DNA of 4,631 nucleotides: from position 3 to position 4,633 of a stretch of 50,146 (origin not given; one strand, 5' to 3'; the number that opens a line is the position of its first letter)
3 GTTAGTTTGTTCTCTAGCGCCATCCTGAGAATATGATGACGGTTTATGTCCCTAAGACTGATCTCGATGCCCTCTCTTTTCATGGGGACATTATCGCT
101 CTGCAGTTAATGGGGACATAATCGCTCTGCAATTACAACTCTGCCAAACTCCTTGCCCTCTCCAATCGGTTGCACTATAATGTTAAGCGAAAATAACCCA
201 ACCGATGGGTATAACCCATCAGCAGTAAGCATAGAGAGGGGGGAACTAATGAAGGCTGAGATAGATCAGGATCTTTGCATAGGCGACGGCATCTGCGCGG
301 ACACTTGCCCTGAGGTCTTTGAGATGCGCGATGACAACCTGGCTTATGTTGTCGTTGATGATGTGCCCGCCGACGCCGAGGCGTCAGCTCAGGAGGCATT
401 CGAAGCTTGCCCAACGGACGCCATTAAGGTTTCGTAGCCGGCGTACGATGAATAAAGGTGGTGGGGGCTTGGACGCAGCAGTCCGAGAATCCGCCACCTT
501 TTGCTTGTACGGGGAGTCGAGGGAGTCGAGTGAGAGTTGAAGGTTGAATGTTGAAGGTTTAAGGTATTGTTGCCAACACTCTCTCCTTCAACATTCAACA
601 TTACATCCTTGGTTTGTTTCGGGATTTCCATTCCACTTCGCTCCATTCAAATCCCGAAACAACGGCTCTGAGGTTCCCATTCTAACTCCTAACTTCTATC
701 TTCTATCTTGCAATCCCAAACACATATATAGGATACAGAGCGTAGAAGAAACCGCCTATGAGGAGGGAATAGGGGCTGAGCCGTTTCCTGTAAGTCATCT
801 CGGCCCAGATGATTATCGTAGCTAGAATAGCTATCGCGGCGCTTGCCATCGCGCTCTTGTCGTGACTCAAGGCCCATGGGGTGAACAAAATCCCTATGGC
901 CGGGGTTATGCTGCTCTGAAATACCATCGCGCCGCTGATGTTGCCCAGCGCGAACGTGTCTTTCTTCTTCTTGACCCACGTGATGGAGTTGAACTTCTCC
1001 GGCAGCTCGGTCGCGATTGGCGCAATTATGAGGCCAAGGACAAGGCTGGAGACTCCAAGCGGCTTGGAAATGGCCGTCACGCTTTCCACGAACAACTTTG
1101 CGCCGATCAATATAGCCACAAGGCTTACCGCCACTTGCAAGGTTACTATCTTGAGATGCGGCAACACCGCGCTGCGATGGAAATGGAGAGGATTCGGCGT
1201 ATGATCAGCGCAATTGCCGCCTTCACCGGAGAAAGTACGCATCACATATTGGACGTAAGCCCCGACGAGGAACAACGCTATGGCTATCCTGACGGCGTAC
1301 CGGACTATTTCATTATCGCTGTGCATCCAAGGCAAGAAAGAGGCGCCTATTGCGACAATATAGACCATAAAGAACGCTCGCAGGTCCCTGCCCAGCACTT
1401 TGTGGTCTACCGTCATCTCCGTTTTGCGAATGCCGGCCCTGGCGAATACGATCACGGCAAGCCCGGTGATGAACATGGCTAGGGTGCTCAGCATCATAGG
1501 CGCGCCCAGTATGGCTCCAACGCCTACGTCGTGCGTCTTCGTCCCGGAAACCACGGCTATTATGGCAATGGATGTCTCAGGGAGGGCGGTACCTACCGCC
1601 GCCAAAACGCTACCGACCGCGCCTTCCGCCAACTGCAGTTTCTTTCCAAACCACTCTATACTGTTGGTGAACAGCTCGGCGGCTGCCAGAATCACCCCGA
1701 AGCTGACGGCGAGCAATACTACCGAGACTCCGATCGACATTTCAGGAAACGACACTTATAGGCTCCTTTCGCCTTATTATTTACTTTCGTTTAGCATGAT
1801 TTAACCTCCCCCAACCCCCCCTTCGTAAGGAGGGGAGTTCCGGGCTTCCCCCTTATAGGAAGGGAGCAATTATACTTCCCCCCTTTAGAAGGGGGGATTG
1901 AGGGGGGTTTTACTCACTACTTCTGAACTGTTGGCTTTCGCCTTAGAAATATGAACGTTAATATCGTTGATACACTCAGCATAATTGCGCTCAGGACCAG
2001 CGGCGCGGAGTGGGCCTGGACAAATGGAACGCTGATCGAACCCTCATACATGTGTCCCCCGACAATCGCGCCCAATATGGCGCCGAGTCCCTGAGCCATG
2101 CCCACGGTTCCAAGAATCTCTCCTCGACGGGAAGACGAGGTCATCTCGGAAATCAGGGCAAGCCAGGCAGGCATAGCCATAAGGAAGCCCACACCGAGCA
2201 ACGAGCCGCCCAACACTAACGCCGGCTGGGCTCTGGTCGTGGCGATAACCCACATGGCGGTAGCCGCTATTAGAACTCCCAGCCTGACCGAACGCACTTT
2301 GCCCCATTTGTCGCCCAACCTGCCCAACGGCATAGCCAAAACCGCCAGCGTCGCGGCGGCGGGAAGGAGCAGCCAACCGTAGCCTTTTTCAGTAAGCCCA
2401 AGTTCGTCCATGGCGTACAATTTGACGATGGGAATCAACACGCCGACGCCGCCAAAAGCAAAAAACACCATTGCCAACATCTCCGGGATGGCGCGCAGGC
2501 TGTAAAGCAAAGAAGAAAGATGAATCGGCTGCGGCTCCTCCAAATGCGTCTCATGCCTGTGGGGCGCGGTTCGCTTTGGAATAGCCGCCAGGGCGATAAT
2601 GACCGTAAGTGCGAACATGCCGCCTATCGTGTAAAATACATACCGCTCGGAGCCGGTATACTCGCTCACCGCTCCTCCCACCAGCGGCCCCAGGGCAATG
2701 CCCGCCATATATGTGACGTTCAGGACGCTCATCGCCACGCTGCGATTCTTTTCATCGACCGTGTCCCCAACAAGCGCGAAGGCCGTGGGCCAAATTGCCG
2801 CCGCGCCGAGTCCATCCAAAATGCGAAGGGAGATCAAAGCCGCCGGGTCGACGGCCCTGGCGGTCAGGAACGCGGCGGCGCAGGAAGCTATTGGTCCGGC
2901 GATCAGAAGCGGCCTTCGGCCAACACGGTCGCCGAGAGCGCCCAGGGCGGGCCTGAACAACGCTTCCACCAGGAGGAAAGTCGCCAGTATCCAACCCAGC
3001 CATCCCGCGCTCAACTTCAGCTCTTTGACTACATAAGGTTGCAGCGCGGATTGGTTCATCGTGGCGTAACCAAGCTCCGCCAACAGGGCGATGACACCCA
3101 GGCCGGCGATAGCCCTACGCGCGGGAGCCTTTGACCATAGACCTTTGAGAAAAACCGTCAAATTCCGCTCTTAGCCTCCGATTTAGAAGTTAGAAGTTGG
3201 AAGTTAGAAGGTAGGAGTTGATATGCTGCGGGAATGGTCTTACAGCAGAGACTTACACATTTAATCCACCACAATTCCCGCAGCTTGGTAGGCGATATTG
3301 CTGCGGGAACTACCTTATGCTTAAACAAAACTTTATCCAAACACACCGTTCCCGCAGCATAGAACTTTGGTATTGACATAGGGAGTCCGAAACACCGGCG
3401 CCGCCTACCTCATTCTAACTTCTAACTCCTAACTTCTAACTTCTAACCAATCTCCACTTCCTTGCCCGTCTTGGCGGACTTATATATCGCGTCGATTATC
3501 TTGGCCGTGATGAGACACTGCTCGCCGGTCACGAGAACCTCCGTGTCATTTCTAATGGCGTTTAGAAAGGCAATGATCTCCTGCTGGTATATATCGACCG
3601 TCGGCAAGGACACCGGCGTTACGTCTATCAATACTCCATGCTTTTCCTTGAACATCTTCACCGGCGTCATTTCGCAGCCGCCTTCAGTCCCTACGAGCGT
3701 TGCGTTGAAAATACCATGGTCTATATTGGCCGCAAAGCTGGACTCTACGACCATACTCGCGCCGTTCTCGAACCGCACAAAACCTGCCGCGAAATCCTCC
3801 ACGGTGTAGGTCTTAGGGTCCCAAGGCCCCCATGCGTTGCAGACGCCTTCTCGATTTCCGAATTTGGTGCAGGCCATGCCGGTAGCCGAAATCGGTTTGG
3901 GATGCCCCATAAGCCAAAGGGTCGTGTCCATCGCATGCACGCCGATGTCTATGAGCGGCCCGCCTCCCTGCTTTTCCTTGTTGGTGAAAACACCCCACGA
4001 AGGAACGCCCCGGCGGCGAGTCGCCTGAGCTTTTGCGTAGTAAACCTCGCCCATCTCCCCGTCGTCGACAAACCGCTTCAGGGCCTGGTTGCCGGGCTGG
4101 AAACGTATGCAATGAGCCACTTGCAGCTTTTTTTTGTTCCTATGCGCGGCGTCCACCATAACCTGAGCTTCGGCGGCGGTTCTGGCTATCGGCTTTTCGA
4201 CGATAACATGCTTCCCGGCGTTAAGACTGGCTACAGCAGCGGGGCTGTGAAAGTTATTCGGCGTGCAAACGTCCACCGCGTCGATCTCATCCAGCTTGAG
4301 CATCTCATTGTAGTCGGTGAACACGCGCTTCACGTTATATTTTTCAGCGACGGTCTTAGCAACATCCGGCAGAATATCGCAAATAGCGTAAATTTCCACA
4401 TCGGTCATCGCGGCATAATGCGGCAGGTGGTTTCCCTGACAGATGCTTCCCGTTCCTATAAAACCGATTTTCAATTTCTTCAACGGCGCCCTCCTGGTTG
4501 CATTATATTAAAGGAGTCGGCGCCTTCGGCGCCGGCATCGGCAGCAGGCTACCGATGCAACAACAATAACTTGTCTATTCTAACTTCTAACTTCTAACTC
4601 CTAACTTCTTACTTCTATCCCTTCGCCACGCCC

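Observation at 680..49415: About ten different heptanucleotide tandem arrays, usually paired with an inverted array, occupy the intergenic spacers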

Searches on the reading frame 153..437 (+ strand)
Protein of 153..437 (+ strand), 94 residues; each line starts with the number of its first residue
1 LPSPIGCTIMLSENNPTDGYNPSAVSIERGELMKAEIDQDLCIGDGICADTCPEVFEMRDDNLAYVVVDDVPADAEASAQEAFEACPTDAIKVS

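Call 8: search_protein_families(library=pfam, proteins=[window:153-437:+])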
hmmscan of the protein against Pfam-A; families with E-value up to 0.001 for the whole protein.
window:153-437:+ (94 aa): 7 families
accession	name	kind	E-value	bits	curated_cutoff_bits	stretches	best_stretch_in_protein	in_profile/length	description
PF13370.11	Fer4_13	-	2.6e-16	60.5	24.5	1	37-93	1-58/58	4Fe-4S single cluster domain of Ferredoxin I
PF13459.11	Fer4_15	-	1.7e-15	57.9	22.4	1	36-93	2-66/66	4Fe-4S single cluster domain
PF00037.32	Fer4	-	1.8e-08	34.3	21.1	1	36-53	2-19/24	4Fe-4S binding domain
PF12837.12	Fer4_6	-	7.6e-07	29.2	25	1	34-54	1-21/24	4Fe-4S binding domain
PF06902.16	Fer4_19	-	3.8e-05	24.1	24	1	30-93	3-61/64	Divergent 4Fe-4S mono-cluster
PF12838.12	Fer4_7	-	0.00072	20.4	27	0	27-53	24-49/52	4Fe-4S dicluster domain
PF14697.11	Fer4_21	-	0.00098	19.6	35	0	35-92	1-58/59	4Fe-4S dicluster domain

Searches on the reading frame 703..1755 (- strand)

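Call 6: search_protein_families(library=pfam, proteins=[window:703-1755:-])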
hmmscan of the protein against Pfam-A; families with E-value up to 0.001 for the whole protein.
window:703-1755:- (350 aa): 1 family
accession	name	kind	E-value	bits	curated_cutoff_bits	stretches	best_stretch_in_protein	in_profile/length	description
PF01699.29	Na_Ca_ex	-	2.3e-32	112.5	24.9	2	205-346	3-147/151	Sodium/calcium exchanger protein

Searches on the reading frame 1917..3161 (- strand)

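Call 6: search_protein_families(library=pfam, proteins=[window:1917-3161:-])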
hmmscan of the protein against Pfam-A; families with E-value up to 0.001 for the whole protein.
window:1917-3161:- (414 aa): 9 families
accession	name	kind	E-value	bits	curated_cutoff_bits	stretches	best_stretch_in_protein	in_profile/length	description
PF07690.21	MFS_1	-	1.3e-56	192.5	33.4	2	34-237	13-215/347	Major Facilitator Superfamily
PF13347.12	MFS_2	-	7.8e-11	41.6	27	1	38-367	18-376/427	MFS/sugar transport protein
PF06779.20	MFS_4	-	1.7e-10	41.3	26.3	1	40-393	15-361/364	Uncharacterised MFS-type transporter YbfB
PF00083.30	Sugar_tr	-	5.2e-10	39.2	22.3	1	35-195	30-192/452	Sugar (and other) transporter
PF12832.13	MFS_1_like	-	1.9e-09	37.5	25.2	1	17-171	213-367/373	MFS_1 like family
PF05977.19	MFS_3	-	1.7e-07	30.5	27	1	68-201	60-196/524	Transmembrane secretion effector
PF03209.21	PUCC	-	3.4e-07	30.1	21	1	45-401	7-392/401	PUCC protein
PF06609.19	TRI12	-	4.7e-05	22.5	23.2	1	73-189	98-214/599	Fungal trichothecene efflux pump (TRI12)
PF03137.26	OATP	-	0.00097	18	25.8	1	113-167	140-194/545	Organic Anion Transporter Polypeptide (OATP) family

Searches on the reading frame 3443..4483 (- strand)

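Call 6: search_protein_families(library=pfam, proteins=[window:3443-4483:-])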
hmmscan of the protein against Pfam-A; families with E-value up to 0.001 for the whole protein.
window:3443-4483:- (346 aa): 3 families
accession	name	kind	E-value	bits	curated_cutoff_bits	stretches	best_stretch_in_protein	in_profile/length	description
PF01408.29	GFO_IDH_MocA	-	7.8e-29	101.2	24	1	4-124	1-120/120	Oxidoreductase family, NAD-binding Rossmann fold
PF02894.22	GFO_IDH_MocA_C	-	1.7e-25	90.6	22.9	1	136-345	1-218/218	Oxidoreductase family, C-terminal alpha/beta domain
PF22725.1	GFO_IDH_MocA_C3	-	5.4e-23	81.8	27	1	133-269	2-122/124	GFO/IDH/MocA C-terminal domain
